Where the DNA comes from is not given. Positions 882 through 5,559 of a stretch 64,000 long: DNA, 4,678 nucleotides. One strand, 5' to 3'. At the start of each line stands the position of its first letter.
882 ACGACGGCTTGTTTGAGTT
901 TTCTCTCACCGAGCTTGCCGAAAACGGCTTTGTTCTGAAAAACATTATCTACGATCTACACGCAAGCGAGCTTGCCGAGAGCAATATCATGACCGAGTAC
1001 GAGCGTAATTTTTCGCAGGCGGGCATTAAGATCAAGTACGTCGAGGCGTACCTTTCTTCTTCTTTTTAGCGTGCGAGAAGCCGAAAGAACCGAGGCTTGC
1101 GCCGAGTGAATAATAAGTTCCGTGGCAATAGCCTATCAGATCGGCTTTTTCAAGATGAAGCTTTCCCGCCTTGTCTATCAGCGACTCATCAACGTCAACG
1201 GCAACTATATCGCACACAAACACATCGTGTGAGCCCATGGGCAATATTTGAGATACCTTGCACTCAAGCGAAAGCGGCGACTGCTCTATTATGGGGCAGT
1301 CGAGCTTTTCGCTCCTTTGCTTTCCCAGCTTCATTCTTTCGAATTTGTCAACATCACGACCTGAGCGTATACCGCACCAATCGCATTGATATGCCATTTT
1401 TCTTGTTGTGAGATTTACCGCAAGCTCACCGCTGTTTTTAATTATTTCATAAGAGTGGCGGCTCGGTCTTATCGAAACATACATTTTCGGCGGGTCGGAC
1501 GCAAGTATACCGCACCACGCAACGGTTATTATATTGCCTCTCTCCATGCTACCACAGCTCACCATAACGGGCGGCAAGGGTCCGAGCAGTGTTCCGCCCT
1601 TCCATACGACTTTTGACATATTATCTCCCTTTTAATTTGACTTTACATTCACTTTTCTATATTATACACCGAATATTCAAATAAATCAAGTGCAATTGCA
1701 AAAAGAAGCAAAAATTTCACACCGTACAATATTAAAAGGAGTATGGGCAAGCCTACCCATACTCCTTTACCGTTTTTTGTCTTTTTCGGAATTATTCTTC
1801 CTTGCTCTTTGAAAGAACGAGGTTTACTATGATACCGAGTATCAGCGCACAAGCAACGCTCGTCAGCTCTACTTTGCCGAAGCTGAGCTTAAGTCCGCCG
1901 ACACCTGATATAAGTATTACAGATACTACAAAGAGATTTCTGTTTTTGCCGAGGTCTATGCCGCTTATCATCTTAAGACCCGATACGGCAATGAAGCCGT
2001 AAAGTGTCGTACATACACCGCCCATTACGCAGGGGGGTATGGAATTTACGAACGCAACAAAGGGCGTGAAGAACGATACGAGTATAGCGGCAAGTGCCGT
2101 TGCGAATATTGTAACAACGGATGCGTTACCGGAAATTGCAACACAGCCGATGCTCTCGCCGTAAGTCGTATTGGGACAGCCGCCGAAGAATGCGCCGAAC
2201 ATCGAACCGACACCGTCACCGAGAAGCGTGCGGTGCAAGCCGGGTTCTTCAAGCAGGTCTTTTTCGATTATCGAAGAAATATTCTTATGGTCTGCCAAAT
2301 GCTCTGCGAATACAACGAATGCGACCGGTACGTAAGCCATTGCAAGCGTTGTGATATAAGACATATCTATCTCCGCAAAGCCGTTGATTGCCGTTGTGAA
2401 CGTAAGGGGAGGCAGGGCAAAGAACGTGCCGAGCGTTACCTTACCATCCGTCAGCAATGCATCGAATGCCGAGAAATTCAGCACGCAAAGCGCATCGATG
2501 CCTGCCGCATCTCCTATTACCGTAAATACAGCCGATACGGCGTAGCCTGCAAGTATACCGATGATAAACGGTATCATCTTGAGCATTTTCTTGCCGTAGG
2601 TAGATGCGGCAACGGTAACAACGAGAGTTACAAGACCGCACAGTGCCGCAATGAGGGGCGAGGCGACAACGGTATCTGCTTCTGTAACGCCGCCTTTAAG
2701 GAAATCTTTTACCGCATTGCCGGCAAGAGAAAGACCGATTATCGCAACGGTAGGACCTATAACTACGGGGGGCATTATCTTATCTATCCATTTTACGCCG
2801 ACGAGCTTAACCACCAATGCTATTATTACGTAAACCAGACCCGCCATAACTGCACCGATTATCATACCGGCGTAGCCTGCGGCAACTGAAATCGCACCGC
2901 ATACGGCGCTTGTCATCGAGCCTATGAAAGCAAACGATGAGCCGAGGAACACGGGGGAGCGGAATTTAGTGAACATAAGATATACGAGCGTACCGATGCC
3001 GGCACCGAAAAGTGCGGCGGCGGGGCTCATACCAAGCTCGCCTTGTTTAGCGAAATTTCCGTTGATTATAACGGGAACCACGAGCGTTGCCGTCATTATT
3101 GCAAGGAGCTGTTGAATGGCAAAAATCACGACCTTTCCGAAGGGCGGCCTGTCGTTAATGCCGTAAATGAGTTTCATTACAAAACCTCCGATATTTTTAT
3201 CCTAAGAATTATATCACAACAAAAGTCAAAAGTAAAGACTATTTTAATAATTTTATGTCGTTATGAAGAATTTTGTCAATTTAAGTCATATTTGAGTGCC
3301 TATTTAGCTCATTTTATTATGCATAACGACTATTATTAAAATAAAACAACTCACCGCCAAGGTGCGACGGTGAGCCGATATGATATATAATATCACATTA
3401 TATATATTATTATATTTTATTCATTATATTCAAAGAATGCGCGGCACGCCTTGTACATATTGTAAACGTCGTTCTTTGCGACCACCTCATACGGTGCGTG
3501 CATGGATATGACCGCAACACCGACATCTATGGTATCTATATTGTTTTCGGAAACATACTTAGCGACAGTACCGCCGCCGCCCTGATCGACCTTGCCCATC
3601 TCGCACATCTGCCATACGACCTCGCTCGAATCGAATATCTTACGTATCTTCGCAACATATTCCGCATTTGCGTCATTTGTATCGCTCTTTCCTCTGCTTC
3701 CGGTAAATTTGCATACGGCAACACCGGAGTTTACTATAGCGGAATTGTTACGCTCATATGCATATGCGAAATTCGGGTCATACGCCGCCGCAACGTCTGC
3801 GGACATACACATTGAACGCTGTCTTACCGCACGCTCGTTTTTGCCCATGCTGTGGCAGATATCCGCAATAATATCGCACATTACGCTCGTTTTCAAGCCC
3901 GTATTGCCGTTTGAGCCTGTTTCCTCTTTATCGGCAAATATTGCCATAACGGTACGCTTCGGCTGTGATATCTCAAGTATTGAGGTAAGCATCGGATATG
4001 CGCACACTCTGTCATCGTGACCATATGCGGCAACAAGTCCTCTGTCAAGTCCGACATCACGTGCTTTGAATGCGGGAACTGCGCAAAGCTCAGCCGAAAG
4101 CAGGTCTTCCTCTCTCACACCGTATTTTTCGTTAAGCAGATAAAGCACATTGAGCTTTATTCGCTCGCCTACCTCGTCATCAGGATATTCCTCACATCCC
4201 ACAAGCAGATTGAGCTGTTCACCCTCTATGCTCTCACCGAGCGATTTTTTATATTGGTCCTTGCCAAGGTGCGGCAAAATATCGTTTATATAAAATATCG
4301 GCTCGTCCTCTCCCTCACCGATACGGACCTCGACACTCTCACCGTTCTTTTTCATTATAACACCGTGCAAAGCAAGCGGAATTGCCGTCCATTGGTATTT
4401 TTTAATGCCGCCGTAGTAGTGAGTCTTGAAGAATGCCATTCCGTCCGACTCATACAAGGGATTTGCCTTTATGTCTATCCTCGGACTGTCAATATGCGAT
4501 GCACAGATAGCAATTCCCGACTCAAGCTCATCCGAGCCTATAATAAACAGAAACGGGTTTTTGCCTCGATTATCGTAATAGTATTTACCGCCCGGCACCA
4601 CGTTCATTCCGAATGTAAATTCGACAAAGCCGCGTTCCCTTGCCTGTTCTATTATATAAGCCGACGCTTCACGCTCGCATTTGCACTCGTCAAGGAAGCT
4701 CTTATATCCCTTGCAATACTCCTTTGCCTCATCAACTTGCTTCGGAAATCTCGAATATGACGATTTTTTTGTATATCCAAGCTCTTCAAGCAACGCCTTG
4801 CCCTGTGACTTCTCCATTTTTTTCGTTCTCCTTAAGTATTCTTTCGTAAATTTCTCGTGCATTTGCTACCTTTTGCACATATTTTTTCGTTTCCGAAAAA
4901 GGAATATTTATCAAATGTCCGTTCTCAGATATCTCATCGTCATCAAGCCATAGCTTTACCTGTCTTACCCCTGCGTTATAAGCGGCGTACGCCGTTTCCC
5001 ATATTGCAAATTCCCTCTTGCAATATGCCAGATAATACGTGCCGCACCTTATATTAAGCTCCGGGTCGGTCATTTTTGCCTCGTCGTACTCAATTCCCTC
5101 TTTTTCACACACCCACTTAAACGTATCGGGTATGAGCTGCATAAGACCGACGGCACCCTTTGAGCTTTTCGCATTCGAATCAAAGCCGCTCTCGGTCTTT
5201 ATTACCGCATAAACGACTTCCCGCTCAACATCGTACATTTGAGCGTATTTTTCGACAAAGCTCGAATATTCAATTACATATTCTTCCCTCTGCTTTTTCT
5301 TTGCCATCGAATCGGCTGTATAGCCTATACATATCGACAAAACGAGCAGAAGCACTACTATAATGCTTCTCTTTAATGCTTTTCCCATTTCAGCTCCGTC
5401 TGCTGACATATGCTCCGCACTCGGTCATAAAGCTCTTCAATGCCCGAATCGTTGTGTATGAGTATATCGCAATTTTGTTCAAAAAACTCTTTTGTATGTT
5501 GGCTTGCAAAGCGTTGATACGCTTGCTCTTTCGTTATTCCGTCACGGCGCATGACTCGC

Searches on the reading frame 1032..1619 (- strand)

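Call 85: search_protein_families(library=pfam, proteins=[window:1032-1619:-], max_evalue=0.000001)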
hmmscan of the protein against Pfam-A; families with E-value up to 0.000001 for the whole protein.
window:1032-1619:- (195 aa): 1 family
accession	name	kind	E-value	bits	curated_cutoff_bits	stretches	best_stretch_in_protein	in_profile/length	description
PF01613.24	Flavin_Reduct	-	5.4e-29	101.7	27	1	16-150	7-140/153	Flavin reductase like domain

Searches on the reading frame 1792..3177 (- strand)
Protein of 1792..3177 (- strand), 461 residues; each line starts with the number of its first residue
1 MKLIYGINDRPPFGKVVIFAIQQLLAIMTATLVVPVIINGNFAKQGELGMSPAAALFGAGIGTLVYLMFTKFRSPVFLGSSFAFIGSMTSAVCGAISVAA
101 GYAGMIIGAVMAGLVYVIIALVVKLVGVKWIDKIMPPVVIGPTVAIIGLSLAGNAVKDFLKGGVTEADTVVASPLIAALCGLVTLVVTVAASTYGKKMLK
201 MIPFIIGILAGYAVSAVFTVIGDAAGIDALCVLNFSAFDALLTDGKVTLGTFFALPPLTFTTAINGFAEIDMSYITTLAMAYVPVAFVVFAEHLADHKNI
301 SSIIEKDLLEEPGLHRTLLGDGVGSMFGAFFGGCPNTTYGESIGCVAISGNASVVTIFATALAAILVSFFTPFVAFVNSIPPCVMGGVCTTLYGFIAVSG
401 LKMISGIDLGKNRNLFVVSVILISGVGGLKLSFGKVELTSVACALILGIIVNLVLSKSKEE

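Call 56: search_protein_families(library=pfam, proteins=[window:1792-3177:-], max_evalue=0.00001)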
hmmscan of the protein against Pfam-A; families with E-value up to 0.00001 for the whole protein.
window:1792-3177:- (461 aa): 1 family
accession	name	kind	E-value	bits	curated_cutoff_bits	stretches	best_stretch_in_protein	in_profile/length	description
PF00860.26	Xan_ur_permease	-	1e-74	252.1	27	1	15-429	2-384/389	Permease family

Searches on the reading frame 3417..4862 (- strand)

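Call 56: search_protein_families(library=pfam, proteins=[window:3417-4862:-], max_evalue=0.00001)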
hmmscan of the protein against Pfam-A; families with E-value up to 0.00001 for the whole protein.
window:3417-4862:- (481 aa): 2 families
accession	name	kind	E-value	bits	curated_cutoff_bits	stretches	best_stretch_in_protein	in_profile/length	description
PF02127.20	Peptidase_M18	-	1.5e-83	281.5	24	1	56-477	1-432/432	Aminopeptidase I zinc metalloprotease (M18)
PF05343.19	Peptidase_M42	-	1.7e-07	31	23.2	0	265-338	116-193/292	M42 glutamyl aminopeptidase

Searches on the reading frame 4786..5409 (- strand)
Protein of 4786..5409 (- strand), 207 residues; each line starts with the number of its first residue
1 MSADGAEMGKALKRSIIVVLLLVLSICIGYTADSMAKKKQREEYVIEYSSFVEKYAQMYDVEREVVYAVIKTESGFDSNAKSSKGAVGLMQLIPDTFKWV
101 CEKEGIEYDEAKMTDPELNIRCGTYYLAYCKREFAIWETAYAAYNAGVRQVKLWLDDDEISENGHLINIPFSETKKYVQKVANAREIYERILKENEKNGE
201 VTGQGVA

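Call 85: search_protein_families(library=pfam, proteins=[window:4786-5409:-], max_evalue=0.000001)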
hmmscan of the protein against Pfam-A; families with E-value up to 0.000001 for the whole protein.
window:4786-5409:- (207 aa): 1 family
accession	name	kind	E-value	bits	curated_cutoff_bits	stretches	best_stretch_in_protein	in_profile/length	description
PF01464.25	SLT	-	7e-29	100.2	21.3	1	52-159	3-109/117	Transglycosylase SLT domain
